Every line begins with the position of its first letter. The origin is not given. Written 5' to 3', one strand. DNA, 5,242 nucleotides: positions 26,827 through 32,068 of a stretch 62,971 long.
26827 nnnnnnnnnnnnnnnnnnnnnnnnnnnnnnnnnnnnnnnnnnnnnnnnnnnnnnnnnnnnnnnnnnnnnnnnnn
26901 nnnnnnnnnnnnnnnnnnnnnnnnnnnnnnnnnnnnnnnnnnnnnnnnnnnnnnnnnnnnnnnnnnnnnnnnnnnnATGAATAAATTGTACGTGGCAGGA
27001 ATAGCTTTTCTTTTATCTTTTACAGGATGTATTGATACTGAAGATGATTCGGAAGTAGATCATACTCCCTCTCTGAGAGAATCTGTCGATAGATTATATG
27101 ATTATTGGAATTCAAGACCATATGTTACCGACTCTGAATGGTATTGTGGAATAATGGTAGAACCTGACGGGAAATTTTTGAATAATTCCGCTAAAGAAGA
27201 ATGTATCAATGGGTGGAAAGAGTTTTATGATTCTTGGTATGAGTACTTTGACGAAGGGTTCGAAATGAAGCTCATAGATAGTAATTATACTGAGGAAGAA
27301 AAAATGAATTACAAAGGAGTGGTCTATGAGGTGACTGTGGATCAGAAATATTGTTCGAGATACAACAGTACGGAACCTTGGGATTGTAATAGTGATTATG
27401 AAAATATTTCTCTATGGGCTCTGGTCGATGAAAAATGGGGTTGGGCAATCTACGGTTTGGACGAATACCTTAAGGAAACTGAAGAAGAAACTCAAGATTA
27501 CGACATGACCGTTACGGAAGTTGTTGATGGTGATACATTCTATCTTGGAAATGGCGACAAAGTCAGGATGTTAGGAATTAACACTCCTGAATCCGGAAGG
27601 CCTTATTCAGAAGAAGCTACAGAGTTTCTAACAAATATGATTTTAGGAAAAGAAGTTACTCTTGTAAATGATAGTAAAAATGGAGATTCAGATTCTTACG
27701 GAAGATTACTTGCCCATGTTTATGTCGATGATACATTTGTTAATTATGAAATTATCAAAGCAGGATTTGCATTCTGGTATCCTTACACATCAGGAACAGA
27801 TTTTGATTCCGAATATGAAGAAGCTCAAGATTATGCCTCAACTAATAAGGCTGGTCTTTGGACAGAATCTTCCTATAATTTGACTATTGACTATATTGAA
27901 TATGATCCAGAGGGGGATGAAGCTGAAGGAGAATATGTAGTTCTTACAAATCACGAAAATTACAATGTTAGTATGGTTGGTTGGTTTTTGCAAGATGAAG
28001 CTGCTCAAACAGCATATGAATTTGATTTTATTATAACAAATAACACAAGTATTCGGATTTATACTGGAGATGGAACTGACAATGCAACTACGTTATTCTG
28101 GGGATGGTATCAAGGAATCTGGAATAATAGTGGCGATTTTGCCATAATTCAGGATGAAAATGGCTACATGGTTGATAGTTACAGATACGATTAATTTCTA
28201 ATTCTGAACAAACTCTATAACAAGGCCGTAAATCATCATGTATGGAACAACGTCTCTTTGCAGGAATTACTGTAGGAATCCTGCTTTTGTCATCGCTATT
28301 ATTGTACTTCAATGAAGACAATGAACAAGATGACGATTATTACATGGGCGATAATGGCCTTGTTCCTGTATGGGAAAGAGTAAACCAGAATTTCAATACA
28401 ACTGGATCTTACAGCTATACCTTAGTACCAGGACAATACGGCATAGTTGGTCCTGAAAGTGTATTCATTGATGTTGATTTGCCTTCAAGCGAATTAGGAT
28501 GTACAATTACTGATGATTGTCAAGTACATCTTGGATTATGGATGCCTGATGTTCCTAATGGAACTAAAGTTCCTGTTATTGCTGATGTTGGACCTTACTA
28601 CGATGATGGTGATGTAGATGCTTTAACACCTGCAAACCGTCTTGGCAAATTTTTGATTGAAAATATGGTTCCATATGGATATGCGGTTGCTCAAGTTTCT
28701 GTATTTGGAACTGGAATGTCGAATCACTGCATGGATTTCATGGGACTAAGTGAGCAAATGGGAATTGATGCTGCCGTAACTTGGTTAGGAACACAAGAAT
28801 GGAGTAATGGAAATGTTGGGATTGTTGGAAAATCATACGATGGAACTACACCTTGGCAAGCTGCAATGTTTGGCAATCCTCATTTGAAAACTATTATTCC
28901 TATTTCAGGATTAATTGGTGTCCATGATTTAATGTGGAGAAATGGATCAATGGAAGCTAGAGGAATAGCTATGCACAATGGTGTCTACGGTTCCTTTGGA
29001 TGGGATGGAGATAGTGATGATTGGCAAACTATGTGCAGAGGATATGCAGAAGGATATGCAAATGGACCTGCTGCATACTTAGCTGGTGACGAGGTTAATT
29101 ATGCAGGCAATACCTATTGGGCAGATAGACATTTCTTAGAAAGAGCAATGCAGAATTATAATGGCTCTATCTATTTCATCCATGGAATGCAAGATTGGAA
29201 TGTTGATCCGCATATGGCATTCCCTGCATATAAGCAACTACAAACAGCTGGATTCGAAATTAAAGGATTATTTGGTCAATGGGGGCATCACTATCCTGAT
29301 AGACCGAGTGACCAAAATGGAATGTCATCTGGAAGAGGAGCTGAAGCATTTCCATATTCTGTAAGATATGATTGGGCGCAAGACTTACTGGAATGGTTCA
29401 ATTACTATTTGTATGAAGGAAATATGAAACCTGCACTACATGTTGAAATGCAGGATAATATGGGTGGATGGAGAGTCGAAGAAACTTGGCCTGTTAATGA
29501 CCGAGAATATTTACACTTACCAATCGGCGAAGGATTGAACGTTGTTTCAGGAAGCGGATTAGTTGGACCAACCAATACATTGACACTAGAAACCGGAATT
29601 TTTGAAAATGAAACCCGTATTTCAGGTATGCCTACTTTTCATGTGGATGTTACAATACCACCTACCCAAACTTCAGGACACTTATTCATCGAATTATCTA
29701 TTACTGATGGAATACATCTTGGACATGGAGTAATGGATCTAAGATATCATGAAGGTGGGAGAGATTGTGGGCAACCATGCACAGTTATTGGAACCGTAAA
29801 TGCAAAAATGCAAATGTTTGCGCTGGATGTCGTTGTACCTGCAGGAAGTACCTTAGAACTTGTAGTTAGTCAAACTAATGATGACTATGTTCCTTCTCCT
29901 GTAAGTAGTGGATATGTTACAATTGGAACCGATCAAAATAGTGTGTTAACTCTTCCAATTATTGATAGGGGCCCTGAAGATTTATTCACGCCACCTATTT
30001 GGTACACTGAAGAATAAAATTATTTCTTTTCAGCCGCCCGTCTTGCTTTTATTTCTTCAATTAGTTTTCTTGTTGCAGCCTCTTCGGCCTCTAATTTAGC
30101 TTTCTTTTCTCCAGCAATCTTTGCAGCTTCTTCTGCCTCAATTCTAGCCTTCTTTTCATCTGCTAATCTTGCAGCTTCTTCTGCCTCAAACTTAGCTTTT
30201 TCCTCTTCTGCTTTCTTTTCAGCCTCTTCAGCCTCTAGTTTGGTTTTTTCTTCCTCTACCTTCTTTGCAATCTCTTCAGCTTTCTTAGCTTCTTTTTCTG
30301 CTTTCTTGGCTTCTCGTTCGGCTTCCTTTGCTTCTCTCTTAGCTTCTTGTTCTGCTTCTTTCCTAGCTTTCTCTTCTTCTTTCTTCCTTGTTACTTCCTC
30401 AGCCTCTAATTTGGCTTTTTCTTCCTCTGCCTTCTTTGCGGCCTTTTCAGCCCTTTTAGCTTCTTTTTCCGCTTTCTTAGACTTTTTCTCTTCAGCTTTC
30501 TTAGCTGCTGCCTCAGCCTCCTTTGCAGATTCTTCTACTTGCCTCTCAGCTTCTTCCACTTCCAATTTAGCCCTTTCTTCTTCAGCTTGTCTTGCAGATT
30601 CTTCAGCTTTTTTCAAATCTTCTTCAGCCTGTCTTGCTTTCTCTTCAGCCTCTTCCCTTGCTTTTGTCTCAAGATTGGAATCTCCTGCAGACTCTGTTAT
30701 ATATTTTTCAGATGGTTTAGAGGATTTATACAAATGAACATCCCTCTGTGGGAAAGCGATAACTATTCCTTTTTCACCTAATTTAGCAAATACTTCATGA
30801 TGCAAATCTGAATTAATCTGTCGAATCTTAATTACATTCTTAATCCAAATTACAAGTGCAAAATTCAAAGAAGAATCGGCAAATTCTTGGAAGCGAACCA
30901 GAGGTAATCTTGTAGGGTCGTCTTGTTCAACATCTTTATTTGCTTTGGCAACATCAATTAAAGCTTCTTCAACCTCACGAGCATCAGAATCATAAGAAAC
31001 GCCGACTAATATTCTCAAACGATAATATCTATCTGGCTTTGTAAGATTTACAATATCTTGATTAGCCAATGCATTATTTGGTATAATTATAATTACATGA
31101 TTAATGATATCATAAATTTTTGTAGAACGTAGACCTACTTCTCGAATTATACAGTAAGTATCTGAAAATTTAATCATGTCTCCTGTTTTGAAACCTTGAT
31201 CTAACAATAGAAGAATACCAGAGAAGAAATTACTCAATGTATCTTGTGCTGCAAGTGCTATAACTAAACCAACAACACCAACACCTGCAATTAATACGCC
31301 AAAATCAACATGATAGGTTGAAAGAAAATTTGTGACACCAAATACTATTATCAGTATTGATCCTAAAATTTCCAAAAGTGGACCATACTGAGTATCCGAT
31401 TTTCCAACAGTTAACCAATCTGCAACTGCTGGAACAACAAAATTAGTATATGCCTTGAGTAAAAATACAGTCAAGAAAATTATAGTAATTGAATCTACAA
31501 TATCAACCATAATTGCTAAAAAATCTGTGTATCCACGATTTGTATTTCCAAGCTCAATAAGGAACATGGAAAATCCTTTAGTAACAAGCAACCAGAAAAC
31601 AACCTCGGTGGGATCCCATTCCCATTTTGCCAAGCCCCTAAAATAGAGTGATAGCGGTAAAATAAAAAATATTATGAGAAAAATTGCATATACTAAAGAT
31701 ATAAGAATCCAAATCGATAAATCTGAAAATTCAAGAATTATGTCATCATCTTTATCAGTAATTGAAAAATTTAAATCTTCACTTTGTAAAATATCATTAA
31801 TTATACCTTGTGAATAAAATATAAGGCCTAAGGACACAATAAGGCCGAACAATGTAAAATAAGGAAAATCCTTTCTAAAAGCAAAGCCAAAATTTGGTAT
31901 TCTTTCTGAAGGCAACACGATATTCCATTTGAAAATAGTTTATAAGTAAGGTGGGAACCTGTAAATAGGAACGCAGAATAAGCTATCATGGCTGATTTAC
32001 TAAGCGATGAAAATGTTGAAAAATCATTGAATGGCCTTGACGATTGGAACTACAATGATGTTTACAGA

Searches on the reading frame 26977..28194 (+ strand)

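Call 8: search_protein_families(library=pfam, proteins=[window:26977-28194:+], max_evalue=0.01)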
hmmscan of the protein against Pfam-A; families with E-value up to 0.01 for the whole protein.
window:26977-28194:+ (405 aa): 2 families
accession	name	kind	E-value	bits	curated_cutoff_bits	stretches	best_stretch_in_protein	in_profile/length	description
PF00565.23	SNase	-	2.2e-20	73.5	21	1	195-296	1-106/107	Staphylococcal nuclease homologue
PF00932.25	LTD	-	1.1e-11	45.4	34.3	1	299-404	5-107/109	Lamin Tail Domain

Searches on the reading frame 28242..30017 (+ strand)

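Call 8: search_protein_families(library=pfam, proteins=[window:28242-30017:+], max_evalue=0.01)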
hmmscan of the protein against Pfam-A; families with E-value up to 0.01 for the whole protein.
window:28242-30017:+ (591 aa): 2 families
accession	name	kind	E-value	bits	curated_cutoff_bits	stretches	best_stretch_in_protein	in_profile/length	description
PF02129.25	Peptidase_S15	-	1.3e-38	133.7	23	1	91-351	1-262/262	X-Pro dipeptidyl-peptidase (S15 family)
PF08530.16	PepX_C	-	2.4e-06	28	22.5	1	400-555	8-189/217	X-Pro dipeptidyl-peptidase C-terminal non-catalytic domain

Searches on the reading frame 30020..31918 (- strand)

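Call 8: search_protein_families(library=pfam, proteins=[window:30020-31918:-], max_evalue=0.01)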
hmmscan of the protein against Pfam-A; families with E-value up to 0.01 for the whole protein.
window:30020-31918:- (632 aa): 3 families
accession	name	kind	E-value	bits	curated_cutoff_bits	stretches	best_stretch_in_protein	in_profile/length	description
PF00924.24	MS_channel_2nd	-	1.1e-15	58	20.2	1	226-294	1-68/68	Mechanosensitive ion channel, beta-domain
PF21082.3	MS_channel_3rd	-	4.3e-14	53.2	21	1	305-387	5-88/88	Mechanosensitive ion channel MscS, C-terminal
PF21088.3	MS_channel_1st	-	0.0043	17.5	23.1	1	188-225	5-42/42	Mechanosensitive ion channel, transmembrane helices 2/3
